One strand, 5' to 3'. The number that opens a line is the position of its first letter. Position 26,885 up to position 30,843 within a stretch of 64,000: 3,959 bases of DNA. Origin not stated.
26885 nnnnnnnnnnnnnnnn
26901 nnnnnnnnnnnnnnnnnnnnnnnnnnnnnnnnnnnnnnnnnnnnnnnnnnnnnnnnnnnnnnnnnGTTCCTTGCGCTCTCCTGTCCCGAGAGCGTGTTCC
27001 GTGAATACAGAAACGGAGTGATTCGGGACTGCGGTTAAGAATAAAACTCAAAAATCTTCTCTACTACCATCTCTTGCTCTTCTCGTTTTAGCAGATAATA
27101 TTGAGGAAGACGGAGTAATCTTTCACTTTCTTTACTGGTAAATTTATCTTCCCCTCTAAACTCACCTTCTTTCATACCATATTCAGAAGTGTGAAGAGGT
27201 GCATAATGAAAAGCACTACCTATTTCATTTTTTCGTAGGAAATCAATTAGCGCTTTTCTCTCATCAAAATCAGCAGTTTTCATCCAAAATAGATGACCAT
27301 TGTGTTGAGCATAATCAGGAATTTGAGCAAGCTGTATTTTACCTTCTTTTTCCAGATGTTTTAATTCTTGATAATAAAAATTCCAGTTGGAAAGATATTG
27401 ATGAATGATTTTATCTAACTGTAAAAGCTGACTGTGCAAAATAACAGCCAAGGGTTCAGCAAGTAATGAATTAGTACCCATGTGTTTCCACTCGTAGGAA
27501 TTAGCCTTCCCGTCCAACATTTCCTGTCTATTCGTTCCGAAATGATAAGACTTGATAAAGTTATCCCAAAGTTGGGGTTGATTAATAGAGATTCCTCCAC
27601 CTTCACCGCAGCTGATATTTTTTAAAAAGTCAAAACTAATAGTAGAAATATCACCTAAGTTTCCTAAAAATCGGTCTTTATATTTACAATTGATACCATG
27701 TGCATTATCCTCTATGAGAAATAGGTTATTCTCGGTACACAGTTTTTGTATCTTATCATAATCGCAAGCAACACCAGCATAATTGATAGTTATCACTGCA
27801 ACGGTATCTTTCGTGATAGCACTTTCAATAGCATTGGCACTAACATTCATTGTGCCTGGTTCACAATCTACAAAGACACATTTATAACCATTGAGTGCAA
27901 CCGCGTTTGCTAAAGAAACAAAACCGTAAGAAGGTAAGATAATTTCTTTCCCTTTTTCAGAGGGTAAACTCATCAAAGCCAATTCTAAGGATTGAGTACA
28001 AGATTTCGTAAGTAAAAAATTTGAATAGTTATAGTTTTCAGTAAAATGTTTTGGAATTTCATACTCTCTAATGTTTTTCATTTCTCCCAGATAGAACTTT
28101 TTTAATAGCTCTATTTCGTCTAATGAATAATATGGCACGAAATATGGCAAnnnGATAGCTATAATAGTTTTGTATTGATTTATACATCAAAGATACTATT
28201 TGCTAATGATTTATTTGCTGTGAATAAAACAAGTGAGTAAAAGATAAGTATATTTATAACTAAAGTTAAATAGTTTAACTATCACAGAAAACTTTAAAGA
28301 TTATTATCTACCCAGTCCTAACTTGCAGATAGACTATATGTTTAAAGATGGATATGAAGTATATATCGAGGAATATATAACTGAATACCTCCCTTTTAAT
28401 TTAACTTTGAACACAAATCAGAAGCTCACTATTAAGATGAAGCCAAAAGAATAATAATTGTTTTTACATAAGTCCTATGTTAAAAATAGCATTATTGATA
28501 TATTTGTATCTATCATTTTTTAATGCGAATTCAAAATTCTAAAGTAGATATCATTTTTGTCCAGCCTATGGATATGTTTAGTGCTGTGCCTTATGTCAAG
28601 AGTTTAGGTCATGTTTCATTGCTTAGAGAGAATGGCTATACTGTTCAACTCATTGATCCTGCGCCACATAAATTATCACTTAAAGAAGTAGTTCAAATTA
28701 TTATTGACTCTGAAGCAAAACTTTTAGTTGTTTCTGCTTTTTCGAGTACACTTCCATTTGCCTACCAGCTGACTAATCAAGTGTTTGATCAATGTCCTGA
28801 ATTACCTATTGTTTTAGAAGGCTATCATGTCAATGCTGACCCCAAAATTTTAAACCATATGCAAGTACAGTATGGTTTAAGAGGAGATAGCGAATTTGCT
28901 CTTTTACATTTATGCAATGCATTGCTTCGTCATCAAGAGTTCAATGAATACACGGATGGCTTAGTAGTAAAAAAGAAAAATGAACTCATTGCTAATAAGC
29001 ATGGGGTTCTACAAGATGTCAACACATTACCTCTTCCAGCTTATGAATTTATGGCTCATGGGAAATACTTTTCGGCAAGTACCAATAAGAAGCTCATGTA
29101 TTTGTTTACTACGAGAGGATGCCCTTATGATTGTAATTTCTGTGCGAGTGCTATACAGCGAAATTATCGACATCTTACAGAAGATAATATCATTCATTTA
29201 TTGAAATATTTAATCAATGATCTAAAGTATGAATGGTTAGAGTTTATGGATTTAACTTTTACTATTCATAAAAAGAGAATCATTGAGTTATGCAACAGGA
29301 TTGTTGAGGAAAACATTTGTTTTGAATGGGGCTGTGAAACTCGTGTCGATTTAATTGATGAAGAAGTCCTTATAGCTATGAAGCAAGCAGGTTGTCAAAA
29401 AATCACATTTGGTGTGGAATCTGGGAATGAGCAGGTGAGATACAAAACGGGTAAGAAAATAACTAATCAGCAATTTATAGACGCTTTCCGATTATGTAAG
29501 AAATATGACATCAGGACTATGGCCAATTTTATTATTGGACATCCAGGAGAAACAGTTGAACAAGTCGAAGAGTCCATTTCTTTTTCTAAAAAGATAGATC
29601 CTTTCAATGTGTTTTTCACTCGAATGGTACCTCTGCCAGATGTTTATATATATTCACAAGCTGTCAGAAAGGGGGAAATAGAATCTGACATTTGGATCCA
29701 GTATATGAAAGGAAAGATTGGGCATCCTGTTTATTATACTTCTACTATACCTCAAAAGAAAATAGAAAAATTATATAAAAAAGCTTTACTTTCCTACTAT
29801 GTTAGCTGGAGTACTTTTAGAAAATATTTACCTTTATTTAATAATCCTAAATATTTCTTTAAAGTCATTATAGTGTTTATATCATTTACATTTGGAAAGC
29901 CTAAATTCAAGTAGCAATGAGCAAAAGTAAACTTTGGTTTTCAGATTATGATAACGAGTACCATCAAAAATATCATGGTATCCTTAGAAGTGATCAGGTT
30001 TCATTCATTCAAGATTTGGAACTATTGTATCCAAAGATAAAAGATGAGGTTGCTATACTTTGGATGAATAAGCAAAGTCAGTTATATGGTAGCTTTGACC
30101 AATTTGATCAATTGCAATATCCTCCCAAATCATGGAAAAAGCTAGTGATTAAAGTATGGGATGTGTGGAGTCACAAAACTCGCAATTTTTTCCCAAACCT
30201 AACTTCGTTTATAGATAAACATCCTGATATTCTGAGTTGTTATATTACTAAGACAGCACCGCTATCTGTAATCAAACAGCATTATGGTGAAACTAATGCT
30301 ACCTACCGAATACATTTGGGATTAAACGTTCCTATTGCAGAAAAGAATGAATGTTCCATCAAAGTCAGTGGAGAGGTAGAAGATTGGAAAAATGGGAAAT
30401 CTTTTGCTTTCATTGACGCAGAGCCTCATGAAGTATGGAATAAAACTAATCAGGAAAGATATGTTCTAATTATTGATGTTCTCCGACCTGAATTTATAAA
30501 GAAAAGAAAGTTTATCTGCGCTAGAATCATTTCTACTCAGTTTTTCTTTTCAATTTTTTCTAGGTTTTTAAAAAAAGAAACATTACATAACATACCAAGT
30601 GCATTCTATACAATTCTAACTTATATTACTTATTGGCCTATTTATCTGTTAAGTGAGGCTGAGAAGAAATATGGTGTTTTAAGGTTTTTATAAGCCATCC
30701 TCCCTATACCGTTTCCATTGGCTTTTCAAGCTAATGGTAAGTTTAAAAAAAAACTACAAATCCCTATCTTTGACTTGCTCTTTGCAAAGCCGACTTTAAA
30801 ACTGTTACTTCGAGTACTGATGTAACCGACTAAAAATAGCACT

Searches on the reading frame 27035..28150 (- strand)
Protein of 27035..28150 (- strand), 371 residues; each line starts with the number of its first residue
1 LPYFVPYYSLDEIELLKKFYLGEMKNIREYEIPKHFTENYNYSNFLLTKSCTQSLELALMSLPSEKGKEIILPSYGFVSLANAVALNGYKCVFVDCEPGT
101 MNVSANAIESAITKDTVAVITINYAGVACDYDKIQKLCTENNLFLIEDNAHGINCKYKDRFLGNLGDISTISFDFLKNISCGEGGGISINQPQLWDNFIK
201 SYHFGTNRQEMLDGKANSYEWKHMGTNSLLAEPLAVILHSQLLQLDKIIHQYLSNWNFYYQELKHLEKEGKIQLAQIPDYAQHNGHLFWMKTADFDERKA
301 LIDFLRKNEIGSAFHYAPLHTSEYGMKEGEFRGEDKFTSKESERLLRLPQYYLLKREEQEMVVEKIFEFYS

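Call 22: search_protein_families(library=pfam, proteins=[window:27035-28150:-], max_evalue=0.01)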
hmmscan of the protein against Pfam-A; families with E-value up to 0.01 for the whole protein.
window:27035-28150:- (371 aa): 4 families
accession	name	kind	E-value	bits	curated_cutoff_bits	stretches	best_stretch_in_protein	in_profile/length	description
PF01041.23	DegT_DnrJ_EryC1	-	1.1e-68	232.5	19.8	1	34-366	31-359/360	DegT/DnrJ/EryC1/StrS aminotransferase family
PF00155.27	Aminotran_1_2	-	1.8e-09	37.7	19.7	1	41-153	64-190/361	Aminotransferase class I and II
PF00266.25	Aminotran_5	-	0.00075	19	21.5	1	43-153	62-180/371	Aminotransferase class-V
PF05889.19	SepSecS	-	0.0014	17.9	21.1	1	52-187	85-233/389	O-phosphoseryl-tRNA(Sec) selenium transferase, SepSecS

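Call 45: search_protein_families(library=ncbifam, proteins=[window:27035-28150:-], max_evalue=0.00001)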
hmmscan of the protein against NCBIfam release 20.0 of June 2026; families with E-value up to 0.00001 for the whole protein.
window:27035-28150:- (371 aa): 11 families
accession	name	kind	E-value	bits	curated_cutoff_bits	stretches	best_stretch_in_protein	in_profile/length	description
NF008687.0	PRK11706.1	equivalog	3.1e-109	365.2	375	1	34-370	38-374/375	dTDP-4-amino-4,6-dideoxygalactose transaminase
TIGR02379.1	ECA_wecE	subfamily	3.4e-101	338.7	434.85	1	36-371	40-376/376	dTDP-4-amino-4,6-dideoxy-D-glucose transaminase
TIGR03588.1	PseC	equivalog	7.5e-46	156.7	423.5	1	15-368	20-378/380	UDP-4-amino-4,6-dideoxy-N-acetyl-beta-L-altrosamine transaminase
NF008658.2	PRK11658.1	equivalog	2.7e-44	151.4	631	1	33-367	39-374/379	UDP-4-amino-4-deoxy-L-arabinose aminotransferase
TIGR04181.1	NHT_00031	hypoth_equivalog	1.7e-33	115.9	420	1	36-349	39-357/359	LegC family aminotransferase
NF011936.0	PRK15407.1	equivalog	3.1e-33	115.1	423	1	43-201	91-246/440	lipopolysaccharide biosynthesis protein RfbH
TIGR04427.1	PLP_DesI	equivalog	1.5e-27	96.7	650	1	51-318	74-332/390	dTDP-4-dehydro-6-deoxyglucose aminotransferase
NF005817.0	PRK07683.1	equivalog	6.1e-08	31.8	575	1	39-150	85-202/387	aminotransferase A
NF004621.0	PRK05957.1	equivalog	5e-07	28.8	498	1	64-151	110-202/389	pyridoxal phosphate-dependent aminotransferase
NF005816.0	PRK07682.1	equivalog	6.2e-07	28.4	620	1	26-150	74-204/390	aminotransferase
NF005732.0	PRK07550.1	equivalog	1e-06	28.1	366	1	34-149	85-206/389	aminotransferase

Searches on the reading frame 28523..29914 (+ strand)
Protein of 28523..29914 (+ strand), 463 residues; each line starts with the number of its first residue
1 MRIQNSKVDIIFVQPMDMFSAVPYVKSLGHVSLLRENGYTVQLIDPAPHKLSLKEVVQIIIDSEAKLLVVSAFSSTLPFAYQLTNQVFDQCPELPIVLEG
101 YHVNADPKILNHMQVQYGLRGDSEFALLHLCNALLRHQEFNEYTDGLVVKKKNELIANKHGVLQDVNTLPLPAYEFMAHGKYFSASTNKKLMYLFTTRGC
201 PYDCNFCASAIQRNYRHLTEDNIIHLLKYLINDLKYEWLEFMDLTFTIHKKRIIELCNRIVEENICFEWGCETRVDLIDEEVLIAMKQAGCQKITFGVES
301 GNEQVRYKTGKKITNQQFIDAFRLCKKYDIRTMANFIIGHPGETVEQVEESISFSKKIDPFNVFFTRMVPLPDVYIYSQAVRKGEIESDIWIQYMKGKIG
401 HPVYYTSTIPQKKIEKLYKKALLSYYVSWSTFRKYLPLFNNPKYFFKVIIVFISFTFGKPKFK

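Call 3: search_protein_families(library=pfam, proteins=[window:28523-29914:+], max_evalue=0.01)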
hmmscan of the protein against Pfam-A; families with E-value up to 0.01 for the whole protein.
window:28523-29914:+ (463 aa): 2 families
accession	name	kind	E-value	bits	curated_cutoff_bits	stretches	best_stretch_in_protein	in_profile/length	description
PF04055.27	Radical_SAM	-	6.7e-24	85.4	29.5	1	196-354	3-165/166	Radical SAM superfamily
PF02310.24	B12-binding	-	1.5e-08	34.9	32.1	1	33-127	23-117/121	B12 binding domain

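Call 4: search_protein_families(library=ncbifam, proteins=[window:28523-29914:+], max_evalue=0.01)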
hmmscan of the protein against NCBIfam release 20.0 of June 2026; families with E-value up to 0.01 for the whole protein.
window:28523-29914:+ (463 aa): 46 families (the best 25 are shown)
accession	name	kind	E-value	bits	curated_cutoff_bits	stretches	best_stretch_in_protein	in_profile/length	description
TIGR03471.1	HpnJ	equivalog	9.7e-41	140.1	577.6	1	42-398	48-406/472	hopanoid biosynthesis associated radical SAM protein HpnJ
TIGR02026.1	BchE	equivalog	1.6e-39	136.1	481.35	1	33-428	31-430/497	magnesium-protoporphyrin IX monomethyl ester anaerobic oxidative cyclase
NF038361.1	rSAM_Sden_1168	equivalog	1e-36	126.6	575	1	113-421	197-511/560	Sden_1168 family B12-binding radical SAM P-methyltransferase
TIGR04479.1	bcpD_PhpK_rSAM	subfamily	7e-36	123.6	600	1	123-360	180-411/504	PhpK family radical SAM P-methyltransferase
NF050148.1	rSAM_ApyD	equivalog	1.6e-32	112.8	750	1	65-352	75-360/645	RiPP biosynthesis radical SAM protein ApyD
NF033070.1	rSAM_AprD4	equivalog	3.1e-26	92.3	500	1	155-388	159-398/456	AprD4 family radical SAM diol-dehydratase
TIGR04072.2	rSAM_ladder_B12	equivalog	2.2e-25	89.2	360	1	90-418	95-404/443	lipid biosynthesis B12-binding/radical SAM protein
TIGR04013.1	B12_SAM_MJ_1487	hypoth_equivalog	5.8e-24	84.6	251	1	52-375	30-352/382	TIGR04013 family B12-binding domain/radical SAM domain-containing protein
TIGR04014.1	B12_SAM_MJ_0865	equivalog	8.4e-22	77.5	360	2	272-387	250-365/434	methyl-coenzyme M reductase glutamine C-methyltransferase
TIGR03975.1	rSAM_ocin_1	subfamily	1.8e-19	69.7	281.85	1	109-353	176-425/606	RiPP maturation radical SAM C-methyltransferase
TIGR04295.1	B12_rSAM_oligo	hypoth_equivalog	5.1e-18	65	400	1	32-312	33-315/422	TIGR04295 family B12-binding domain-containing radical SAM protein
TIGR04367.1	HpnR_B12_rSAM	equivalog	2.1e-16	59.6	650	1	34-383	32-376/490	hopanoid C-3 methylase HpnR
NF040542.1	rSAM_RCCLKC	equivalog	2.2e-16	60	450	1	61-354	47-346/423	arsinothricin biosynthesis radical SAM protein ArsL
TIGR04385.1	B12_rSAM_cofa1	equivalog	6.1e-15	55.4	450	1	78-358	85-364/438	B12 lower ligand biosynthesis radical SAM protein BzaD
NF040546.1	rSAM_CUAEP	equivalog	1.2e-14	53.9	500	1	31-354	20-337/468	CUAEP/CCAEP-tail radical SAM (seleno)protein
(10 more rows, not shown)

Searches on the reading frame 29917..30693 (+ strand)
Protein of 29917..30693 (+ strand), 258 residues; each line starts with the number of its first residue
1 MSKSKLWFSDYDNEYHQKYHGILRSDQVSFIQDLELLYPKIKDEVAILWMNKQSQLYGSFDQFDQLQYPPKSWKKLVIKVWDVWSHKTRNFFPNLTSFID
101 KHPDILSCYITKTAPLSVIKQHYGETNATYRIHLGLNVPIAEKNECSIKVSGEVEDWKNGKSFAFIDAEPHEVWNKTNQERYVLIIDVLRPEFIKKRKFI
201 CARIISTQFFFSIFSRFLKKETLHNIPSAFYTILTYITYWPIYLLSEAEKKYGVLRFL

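Call 3: search_protein_families(library=pfam, proteins=[window:29917-30693:+], max_evalue=0.01)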
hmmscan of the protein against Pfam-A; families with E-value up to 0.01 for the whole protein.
window:29917-30693:+ (258 aa): 1 family
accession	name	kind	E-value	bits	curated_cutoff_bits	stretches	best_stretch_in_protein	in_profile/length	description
PF05118.21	Asp_Arg_Hydrox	-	2.4e-31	109.1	22.6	1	38-191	4-157/157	Aspartyl/Asparaginyl beta-hydroxylase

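Call 4: search_protein_families(library=ncbifam, proteins=[window:29917-30693:+], max_evalue=0.01)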
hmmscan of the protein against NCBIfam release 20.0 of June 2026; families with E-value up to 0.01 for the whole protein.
window:29917-30693:+ (258 aa): 2 families
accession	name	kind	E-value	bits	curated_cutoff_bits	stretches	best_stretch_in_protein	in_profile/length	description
NF052565.1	OrnLipAcylHsRhiz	equivalog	5.6e-20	71.6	450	1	29-219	51-236/259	ornithine lipid ester-linked acyl 2-hydroxylase OlsC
NF033391.2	lipid_A_LpxO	equivalog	1.3e-15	57.3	500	1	25-192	57-222/297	lipid A hydroxylase LpxO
